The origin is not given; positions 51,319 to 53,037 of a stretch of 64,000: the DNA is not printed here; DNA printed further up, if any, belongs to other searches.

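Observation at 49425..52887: LCAT-like lipase + CHAT protease two-gene operon beside the restriction cluster: candidate undescribed defence or abortive-infection module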

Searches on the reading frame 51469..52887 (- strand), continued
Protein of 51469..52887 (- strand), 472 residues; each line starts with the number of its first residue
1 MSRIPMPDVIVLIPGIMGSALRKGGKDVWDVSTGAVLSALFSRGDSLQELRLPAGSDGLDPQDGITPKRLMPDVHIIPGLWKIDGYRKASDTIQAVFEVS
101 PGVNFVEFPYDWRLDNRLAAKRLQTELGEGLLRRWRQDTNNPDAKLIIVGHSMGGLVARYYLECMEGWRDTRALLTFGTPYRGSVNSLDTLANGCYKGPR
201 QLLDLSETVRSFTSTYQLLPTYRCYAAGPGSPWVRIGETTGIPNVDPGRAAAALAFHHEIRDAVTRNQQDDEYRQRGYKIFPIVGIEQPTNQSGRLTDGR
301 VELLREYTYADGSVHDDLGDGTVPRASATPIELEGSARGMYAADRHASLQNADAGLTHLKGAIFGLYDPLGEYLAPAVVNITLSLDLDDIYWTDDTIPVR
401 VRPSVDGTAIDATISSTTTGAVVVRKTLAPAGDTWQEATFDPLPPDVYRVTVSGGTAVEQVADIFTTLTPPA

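Call 22: find_related_loci(query=A1, collection=genome_contigs, flank=10000)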
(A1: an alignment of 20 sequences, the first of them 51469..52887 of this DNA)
Query A1 (472 aa) in genome_contigs; peptide patterns used: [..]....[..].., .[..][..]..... (x = any residue, [..] = any of these).
600 stretches matched a pattern (row limit reached: there are more); 565 encode a relative of the query (tblastn E <= 1e-3); the best 80 are kept; 80 distinct loci.
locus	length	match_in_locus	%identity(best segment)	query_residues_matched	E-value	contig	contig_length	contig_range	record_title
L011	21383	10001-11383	56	1-468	6e-152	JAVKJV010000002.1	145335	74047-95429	MAG: Candidatus Fervidifonticultor quartus isolate JZ-4_201709_bins_106 JZ-4_201709_bins_106_scaffold_2, whole genome sh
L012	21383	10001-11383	55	1-468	1e-151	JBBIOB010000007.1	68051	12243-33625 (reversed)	MAG: Armatimonadota bacterium isolate ESF170215_bin_27 NODE_294_length_68051_cov_3.04297, whole genome shotgun sequence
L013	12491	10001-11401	52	1-472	2e-147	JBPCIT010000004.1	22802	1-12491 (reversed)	MAG: Longimicrobiaceae bacterium isolate TH_ant_mag_7 S1Ck127_1082036_flag_1_multi_10.3788_len_22802, whole genome shotg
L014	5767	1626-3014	53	1-468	1e-145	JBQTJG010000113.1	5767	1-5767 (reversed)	MAG: Armatimonadota bacterium isolate SAR307 c_000000220560, whole genome shotgun sequence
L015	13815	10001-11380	52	1-465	2e-140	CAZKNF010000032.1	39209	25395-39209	MAG TPA_asm: uncultured Rhodothermales bacterium isolate SRP284430_co1_165 genome assembly, contig: NODE_430_length_3920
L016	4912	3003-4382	49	1-468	3e-137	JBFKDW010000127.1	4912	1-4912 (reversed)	MAG: Acidimicrobiia bacterium isolate Mix_sand20.2022.06.G.68 k141_373391_length_4912_cov_19.7476, whole genome shotgun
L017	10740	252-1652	50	1-470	5e-135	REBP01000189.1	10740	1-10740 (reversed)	MAG: Gemmatimonadales bacterium isolate LCM1.Bin21 NODE_8209_length_10740_cov_24.4611, whole genome shotgun sequence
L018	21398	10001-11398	49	1-472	2e-132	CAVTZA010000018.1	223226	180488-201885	MAG: uncultured Actinomycetes bacterium isolate MFD09267.bin.2.281 genome assembly, contig: contig_53548, whole genome s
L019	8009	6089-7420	50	1-454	7e-132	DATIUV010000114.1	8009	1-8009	MAG TPA_asm: Pelomicrobium sp. isolate SMAG_U15990 k141_678494, whole genome shotgun sequence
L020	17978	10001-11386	50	1-465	1e-131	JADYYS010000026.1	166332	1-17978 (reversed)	MAG: Ardenticatenales bacterium isolate SJ541 c_000000499005, whole genome shotgun sequence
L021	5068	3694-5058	49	6-467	1e-132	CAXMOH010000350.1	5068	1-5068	MAG: uncultured Hyphomicrobium sp. isolate 07C-BC-St03_bin.16.orig genome assembly, contig: k141_735073, whole genome sh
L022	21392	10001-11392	48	5-472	7e-131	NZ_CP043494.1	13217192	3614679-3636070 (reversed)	Archangium minus strain Cbm 6 chromosome, complete genome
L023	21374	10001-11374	50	1-468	9e-129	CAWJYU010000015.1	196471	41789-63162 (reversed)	MAG: uncultured Actinomycetes bacterium isolate MFD06742.bin.2.143 genome assembly, contig: contig_2251, whole genome sh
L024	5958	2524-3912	47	1-472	2e-128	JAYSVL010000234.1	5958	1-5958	MAG: Gemmatimonadaceae bacterium isolate GFS_12818 GFS_12818_233, whole genome shotgun sequence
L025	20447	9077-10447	49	3-463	4e-128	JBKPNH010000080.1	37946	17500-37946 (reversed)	MAG: Acidobacteriota bacterium isolate GS_HAYS_MAG_00045 GS_HAYS_000002531712, whole genome shotgun sequence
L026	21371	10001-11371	47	8-471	1e-127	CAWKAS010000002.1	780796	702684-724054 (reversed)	MAG: uncultured Acidobacteriota bacterium isolate MFD09779.bin.1.286 genome assembly, contig: contig_22901, whole genome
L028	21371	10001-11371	48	5-468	3e-126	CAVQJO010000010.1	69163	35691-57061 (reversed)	MAG: uncultured Gaiellaceae bacterium isolate MFD02360.bin.2.68 genome assembly, contig: contig_30163, whole genome shot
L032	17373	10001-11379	48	1-470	3e-121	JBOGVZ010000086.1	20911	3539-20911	MAG: Actinomycetota bacterium isolate M3-S_metawrap_bin.41 k127_1607576, whole genome shotgun sequence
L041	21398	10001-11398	44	1-468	2e-117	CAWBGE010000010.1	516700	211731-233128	MAG: uncultured beta proteobacterium isolate MFD04716.bin.2.71 genome assembly, contig: contig_18746, whole genome shotg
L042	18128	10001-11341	45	1-465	4e-116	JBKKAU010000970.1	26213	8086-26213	MAG: Thermoanaerobaculia bacterium isolate swi_bin.312 S1Ck127_12589526_flag_1_multi_10.0000_len_26213, whole genome sho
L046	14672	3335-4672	47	8-465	6e-114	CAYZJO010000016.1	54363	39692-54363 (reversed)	MAG TPA_asm: uncultured Dehalococcoidaceae bacterium isolate binchicken_co235_250 genome assembly, contig: NODE_1439_len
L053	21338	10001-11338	46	5-468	6e-113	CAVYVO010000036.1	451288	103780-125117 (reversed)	MAG: uncultured Actinomycetota bacterium isolate MFD03323.bin.2.84 genome assembly, contig: contig_9731, whole genome sh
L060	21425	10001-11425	45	1-467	5e-111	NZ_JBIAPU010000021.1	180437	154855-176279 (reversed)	Streptomyces sp. NPDC002888 NPDC002888_68_C9.ctg-0021, whole genome shotgun sequence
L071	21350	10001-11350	42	3-453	8e-106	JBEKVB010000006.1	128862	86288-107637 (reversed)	MAG: Smithellaceae bacterium isolate SPRUCE 595 SPRUCE_595_6, whole genome shotgun sequence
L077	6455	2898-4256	47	1-461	1e-104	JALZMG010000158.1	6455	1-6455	MAG: Actinomycetota bacterium isolate MSU bin53 SD1457-59_k127_473386, whole genome shotgun sequence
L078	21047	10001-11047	51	8-363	4e-104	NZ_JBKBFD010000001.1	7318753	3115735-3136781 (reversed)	Duganella sp. CT11-25 contig_1_np1212, whole genome shotgun sequence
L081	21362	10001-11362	43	8-470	5e-104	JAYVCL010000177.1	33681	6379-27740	MAG: Burkholderiales bacterium isolate GL32_Down_metabat_118 GL32_Down_metabat_118_176, whole genome shotgun sequence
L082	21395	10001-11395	46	1-467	2e-103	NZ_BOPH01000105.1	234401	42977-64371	Virgisporangium ochraceum strain NBRC 16418 sequence105, whole genome shotgun sequence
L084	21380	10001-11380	43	6-453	1e-102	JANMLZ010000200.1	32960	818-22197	MAG: Cyanobacteria bacterium OTE_58_metabat_593 OTE_58_k141_3861692, whole genome shotgun sequence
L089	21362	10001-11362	43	8-470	3e-101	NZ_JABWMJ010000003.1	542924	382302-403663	Piscinibacter koreensis strain ID0723 contig3, whole genome shotgun sequence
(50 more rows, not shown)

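Call 28: search_protein_families(library=pfam, proteins=[L023:11389-13794:+, L023:9129-9980:+, L060:11440-13392:+, L026:11475-13388:+, L026:7448-9880:+, L081:11313-13418:+, L046:723-3326:+, L025:10494-14717:+, L077:4340-6412:+, L010:8277-9686:+], max_evalue=0.01)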
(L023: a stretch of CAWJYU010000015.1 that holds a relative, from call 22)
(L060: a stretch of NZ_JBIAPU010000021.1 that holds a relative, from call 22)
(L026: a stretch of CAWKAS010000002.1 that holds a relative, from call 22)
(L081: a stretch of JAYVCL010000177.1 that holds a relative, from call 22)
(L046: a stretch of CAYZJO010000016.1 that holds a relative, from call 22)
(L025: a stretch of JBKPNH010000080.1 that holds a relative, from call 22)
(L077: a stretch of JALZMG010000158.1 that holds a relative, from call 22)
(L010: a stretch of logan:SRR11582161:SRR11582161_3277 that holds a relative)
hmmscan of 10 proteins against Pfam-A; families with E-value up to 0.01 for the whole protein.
L023:11389-13794:+ (801 aa): 1 family
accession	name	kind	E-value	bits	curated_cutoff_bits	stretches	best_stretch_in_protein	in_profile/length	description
PF00656.27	Peptidase_C14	-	1.1e-11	45.4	21.4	1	1-214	1-196/233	Caspase domain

L023:9129-9980:+ (283 aa): 1 family
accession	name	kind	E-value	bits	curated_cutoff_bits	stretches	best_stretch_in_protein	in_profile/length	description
PF00656.27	Peptidase_C14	-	9.6e-23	81.5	21.4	1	16-256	9-211/233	Caspase domain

L060:11440-13392:+ (650 aa): 6 families
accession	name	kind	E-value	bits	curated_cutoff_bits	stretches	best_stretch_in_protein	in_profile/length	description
PF13191.12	AAA_16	-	2.2e-10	41.7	32.6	1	280-406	2-150/167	AAA ATPase domain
PF25520.1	AAA_lid_TANC1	-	2.7e-07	31.1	29.1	1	453-528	10-88/96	TANC1-like, AAA+ ATPase lid domain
PF24883.2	NPHP3_N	-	7.1e-06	26.7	24.8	1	301-429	22-164/164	Nephrocystin 3, N-terminal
PF13401.12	AAA_22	-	2.1e-05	25.3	27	1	302-404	6-100/130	AAA domain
PF05729.18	NACHT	-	4.2e-05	23.9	26.7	1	303-433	2-133/167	NACHT domain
PF20720.3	nSTAND3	-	0.0017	18.5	27.2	0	301-323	17-39/155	Novel STAND NTPase 3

L026:11475-13388:+ (637 aa): 1 family
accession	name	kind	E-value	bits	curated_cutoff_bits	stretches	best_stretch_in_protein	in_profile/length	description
PF03169.20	OPT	-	3.5e-84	284.1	25.8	1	18-595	1-622/623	OPT oligopeptide transporter protein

L026:7448-9880:+ (810 aa): 0 families

L081:11313-13418:+ (701 aa): 0 families

L046:723-3326:+ (867 aa): 4 families
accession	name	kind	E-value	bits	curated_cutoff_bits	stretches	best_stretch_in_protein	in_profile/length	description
PF12770.12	CHAT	-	3.2e-34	119.2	24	1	598-858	20-288/289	CHAT domain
PF13424.12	TPR_12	-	9.1e-06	26.2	30.1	0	128-183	13-70/77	Tetratricopeptide repeat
PF07719.23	TPR_2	-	0.00081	19.8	27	0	351-378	3-30/34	Tetratricopeptide repeat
PF22181.1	TarS_linker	-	0.0095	16.7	27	1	228-290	29-92/100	Glycosyl transferase TarS linker domain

L025:10494-14717:+ (1407 aa): 14 families
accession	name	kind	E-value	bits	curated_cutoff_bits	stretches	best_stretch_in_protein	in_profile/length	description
PF12770.12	CHAT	-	3e-59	201.3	24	1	812-1134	2-289/289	CHAT domain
PF13424.12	TPR_12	-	5.3e-45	151.9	30.1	6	303-375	4-76/77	Tetratricopeptide repeat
PF07719.23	TPR_2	-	1.1e-28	97.3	27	0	1322-1350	3-31/34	Tetratricopeptide repeat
PF00515.34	TPR_1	-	9e-22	76.4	27.8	0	1247-1271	4-28/34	Tetratricopeptide repeat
PF13374.12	TPR_10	-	1.3e-10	41.3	27.5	2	303-340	3-40/42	Tetratricopeptide repeat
PF13432.12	TPR_16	-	3.2e-10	40.7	32.7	0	1173-1234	2-59/65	Tetratricopeptide repeat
PF13181.12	TPR_8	-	4.3e-09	36.3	25.7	0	1321-1350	2-31/34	Tetratricopeptide repeat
PF24885.1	TPR_NPHP3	-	1.2e-07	31.8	100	1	301-383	98-180/239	Nephrocystin-3 TPR domain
PF14559.12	TPR_19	-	6.9e-06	26.7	25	0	1300-1346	9-51/68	Tetratricopeptide repeat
PF13428.12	TPR_14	-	1.3e-05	25.9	23.5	0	1321-1358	2-37/44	Tetratricopeptide repeat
PF13414.12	TPR_11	-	0.0026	17.9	26.8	0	1257-1272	7-22/42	TPR repeat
PF25058.1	ARM_TT21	-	0.0035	17.7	27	0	1315-1383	52-120/155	Tetratricopeptide repeat protein 21 ARM repeat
PF12862.13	ANAPC5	-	0.0047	17.4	23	0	221-257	36-72/91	Anaphase-promoting complex subunit 5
PF13176.12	TPR_7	-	0.0048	17.3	27.9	0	355-377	10-32/36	Tetratricopeptide repeat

L077:4340-6412:+ (690 aa): 1 family
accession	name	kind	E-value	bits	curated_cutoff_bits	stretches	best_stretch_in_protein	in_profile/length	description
PF00656.27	Peptidase_C14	-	2.7e-18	67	21.4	1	4-268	3-223/233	Caspase domain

L010:8277-9686:+ (469 aa): 0 families

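Call 29: search_protein_families(library=pfam, proteins=[L041:11462-14446:+, L084:11467-13833:+, L032:11410-13362:+, L032:7545-9821:+, L028:11439-12827:+, L071:11577-13451:+, L053:12931-14679:+, L078:11414-15415:+, L024:3915-5957:+, L042:7400-9982:+], max_evalue=0.01)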
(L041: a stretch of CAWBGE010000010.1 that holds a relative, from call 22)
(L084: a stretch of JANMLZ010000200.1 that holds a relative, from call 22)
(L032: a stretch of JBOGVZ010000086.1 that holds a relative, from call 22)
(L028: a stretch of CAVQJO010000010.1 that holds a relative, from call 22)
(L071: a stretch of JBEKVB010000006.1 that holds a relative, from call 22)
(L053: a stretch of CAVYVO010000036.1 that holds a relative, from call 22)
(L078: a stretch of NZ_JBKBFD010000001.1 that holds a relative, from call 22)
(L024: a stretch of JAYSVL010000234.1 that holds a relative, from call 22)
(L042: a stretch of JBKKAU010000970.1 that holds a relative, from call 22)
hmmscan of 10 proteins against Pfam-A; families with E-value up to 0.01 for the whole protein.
L041:11462-14446:+ (994 aa): 1 family
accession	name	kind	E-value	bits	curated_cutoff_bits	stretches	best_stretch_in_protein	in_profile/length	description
PF00221.24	Lyase_aromatic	-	1.8e-180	601.1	27.3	1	514-959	14-465/466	Aromatic amino acid lyase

L084:11467-13833:+ (788 aa): 2 families
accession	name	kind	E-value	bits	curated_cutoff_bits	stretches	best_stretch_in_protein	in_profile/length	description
PF05729.18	NACHT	-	2.9e-07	30.9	26.7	1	321-471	3-162/167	NACHT domain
PF07264.17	EI24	-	0.0083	16.7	32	0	598-722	32-147/199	Sulfate transporter CysZ/Etoposide-induced protein 2.4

L032:11410-13362:+ (650 aa): 6 families
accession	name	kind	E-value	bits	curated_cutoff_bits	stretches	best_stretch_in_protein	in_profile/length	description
PF13424.12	TPR_12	-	8.1e-09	36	30.1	2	124-182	9-68/77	Tetratricopeptide repeat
PF00211.25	Guanylate_cyc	-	3.6e-08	33.7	21.9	1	491-637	10-172/183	Adenylate and Guanylate cyclase catalytic domain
PF13181.12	TPR_8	-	4.1e-07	30.1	25.7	0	282-306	3-27/34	Tetratricopeptide repeat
PF00515.34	TPR_1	-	1.2e-05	25.3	27.8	0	127-148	9-30/34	Tetratricopeptide repeat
PF07719.23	TPR_2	-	0.0027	18.2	27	0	126-149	8-31/34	Tetratricopeptide repeat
PF13176.12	TPR_7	-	0.0047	17.4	27.9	0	131-155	11-35/36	Tetratricopeptide repeat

L032:7545-9821:+ (758 aa): 0 families

L028:11439-12827:+ (462 aa): 1 family
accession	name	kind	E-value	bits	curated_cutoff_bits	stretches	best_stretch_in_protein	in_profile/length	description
PF00128.31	Alpha-amylase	-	1.4e-10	41.5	22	1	26-131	27-105/446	Alpha amylase, catalytic domain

L071:11577-13451:+ (624 aa): 1 family
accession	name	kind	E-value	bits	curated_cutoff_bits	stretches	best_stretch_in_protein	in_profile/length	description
PF01555.25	N6_N4_Mtase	-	8.8e-34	117.8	26.7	1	108-441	1-208/221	DNA methylase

L053:12931-14679:+ (582 aa): 8 families
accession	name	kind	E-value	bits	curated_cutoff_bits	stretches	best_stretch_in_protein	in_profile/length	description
PF13424.12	TPR_12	-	1.7e-11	44.5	30.1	0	314-352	18-58/77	Tetratricopeptide repeat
PF06456.18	Arfaptin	-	3.8e-07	30.4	32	0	199-248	65-114/229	Arfaptin-like domain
PF13414.12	TPR_11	-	2.4e-06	27.6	26.8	0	291-305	26-40/42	TPR repeat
PF00515.34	TPR_1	-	2.7e-06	27.4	27.8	0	222-235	16-29/34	Tetratricopeptide repeat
PF04212.24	MIT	-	5.6e-06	26.8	30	0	218-235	15-32/66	MIT (microtubule interacting and transport) domain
PF14938.12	SNAP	-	7.6e-06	26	25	0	35-154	40-154/282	Soluble NSF attachment protein, SNAP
PF00903.31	Glyoxalase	-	0.00039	21.2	20.6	0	311-370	8-62/121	Glyoxalase/Bleomycin resistance protein/Dioxygenase superfamily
PF08238.18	Sel1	-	0.0015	19.4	30.7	0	112-141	4-31/36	Sel1 repeat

L078:11414-15415:+ (1333 aa): 2 families
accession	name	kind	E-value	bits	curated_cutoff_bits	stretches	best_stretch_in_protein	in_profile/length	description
PF08238.18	Sel1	-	1.7e-83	272.6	30.7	10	322-357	1-36/36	Sel1 repeat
PF12770.12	CHAT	-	8.6e-50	170.2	24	1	1038-1331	3-289/289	CHAT domain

L024:3915-5957:+ (681 aa): 5 families
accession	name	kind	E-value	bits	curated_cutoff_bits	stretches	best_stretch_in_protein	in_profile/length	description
PF13374.12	TPR_10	-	4.5e-15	55.5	27.5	1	365-397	4-36/42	Tetratricopeptide repeat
PF14353.12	CpXC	-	1.5e-05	25.4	25.4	1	7-88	1-82/121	CpXC protein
PF07719.23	TPR_2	-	0.0005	20.4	27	0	563-579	13-29/34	Tetratricopeptide repeat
PF20308.4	TPR-S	-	0.00054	20.9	27.6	0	312-404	7-89/102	Tetratricopeptide Repeats-Sensor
PF00515.34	TPR_1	-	0.0013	18.9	27.8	0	563-578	13-28/34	Tetratricopeptide repeat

L042:7400-9982:+ (860 aa): 1 family
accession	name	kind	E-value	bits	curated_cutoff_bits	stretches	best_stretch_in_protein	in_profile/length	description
PF13365.12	Trypsin_2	-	5e-06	27.7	27.6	1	49-223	1-136/144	Trypsin-like peptidase domain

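Call 53: search_solved_structures(query=A3, max_evalue=0.01, show_alignments=1)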
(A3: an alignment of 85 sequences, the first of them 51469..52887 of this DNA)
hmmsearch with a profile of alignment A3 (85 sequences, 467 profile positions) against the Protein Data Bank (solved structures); distinct sequences matched with E-value up to 0.01: 17.
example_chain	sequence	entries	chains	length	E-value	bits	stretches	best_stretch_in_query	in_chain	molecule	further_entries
4x90_A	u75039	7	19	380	1e-07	34.1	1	104-224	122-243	Group XV phospholipase A2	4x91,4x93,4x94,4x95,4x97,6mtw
7x2p_A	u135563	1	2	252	1.1e-07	34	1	139-191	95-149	Putative lipase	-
4x92_A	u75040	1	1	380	6.3e-07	31.5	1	104-224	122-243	Group XV phospholipase A2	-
4r1d_A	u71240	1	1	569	4.1e-05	25.5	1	110-170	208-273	Uncharacterized protein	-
4x96_D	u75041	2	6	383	0.0013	20.6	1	108-199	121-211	Phosphatidylcholine-sterol acyltransferase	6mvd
9mxz_B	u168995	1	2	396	0.0014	20.4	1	108-199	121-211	Phosphatidylcholine-sterol acyltransferase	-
5txf_A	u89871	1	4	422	0.0015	20.3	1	108-199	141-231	Phosphatidylcholine-sterol acyltransferase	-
5bv7_A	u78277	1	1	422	0.0015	20.3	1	108-199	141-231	Phosphatidylcholine-sterol acyltransferase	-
4xx1_A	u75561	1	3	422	0.0015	20.3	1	108-199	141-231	Phosphatidylcholine-sterol acyltransferase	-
4xwg_A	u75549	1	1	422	0.0016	20.3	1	108-199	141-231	Phosphatidylcholine-sterol acyltransferase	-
1qge_D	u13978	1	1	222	0.0028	19.4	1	142-202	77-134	PROTEIN (TRIACYLGLYCEROL HYDROLASE)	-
8xy5_A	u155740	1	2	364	0.0049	18.7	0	142-186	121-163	Alpha/beta hydrolase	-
1tah_B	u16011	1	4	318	0.0054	18.5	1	142-202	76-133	LIPASE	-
1cvl_A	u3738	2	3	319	0.0054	18.5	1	142-202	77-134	TRIACYLGLYCEROL HYDROLASE | Lipase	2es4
3d2c_A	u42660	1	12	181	0.0086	17.8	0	144-179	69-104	Lipase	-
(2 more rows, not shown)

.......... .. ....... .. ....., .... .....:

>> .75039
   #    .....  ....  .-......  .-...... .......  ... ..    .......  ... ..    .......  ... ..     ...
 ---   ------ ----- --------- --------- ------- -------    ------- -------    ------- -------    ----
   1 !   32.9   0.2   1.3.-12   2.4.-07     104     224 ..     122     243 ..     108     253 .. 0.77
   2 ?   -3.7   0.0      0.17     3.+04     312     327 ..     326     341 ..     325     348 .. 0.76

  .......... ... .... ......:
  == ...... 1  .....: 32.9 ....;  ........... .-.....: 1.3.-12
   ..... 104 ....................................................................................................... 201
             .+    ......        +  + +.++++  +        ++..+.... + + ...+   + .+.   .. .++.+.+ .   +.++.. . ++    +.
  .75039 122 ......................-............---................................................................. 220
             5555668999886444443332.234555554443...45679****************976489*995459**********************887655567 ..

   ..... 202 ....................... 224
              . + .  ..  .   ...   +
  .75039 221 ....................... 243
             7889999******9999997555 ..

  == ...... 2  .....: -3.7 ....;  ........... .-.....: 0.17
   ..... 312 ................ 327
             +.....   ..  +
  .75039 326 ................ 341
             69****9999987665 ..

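Call 54: search_protein_families(library=pfam, proteins=[L006:7414-9585:+, L006:3499-5865:+, L008:9499-11361:+], max_evalue=0.01)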
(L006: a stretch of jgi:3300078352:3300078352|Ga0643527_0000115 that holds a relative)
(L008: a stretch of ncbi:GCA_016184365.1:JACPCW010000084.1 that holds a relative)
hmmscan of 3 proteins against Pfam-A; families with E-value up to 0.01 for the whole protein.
L006:7414-9585:+ (723 aa): 4 families
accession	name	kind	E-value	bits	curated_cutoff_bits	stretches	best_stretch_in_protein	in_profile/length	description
PF12770.12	CHAT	-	9.6e-19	68.3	24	1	532-698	108-269/289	CHAT domain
PF24063.1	DUF7363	-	9.3e-07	29.9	28.3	1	223-325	1-105/107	Domain of unknown function (DUF7363)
PF19973.4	TCAD7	-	6e-06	26.8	24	1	12-94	4-86/109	Ternary complex associated domain 7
PF01364.23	Peptidase_C25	-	0.0015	18.2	23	1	609-716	250-374/374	Peptidase family C25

L006:3499-5865:+ (788 aa): 1 family
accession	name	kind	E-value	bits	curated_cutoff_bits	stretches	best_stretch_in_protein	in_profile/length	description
PF13583.11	Reprolysin_4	-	0.006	16.7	22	0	338-431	98-187/203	Metallo-peptidase family M12B Reprolysin-like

L008:9499-11361:+ (620 aa): 2 families
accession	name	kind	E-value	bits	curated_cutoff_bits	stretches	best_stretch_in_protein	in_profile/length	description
PF12770.12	CHAT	-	2.3e-29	103.2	24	1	79-353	7-272/289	CHAT domain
PF02140.24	SUEL_Lectin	-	7.6e-05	23.5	31.4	1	533-592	7-80/80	D-galactoside/L-rhamnose binding SUEL lectin domain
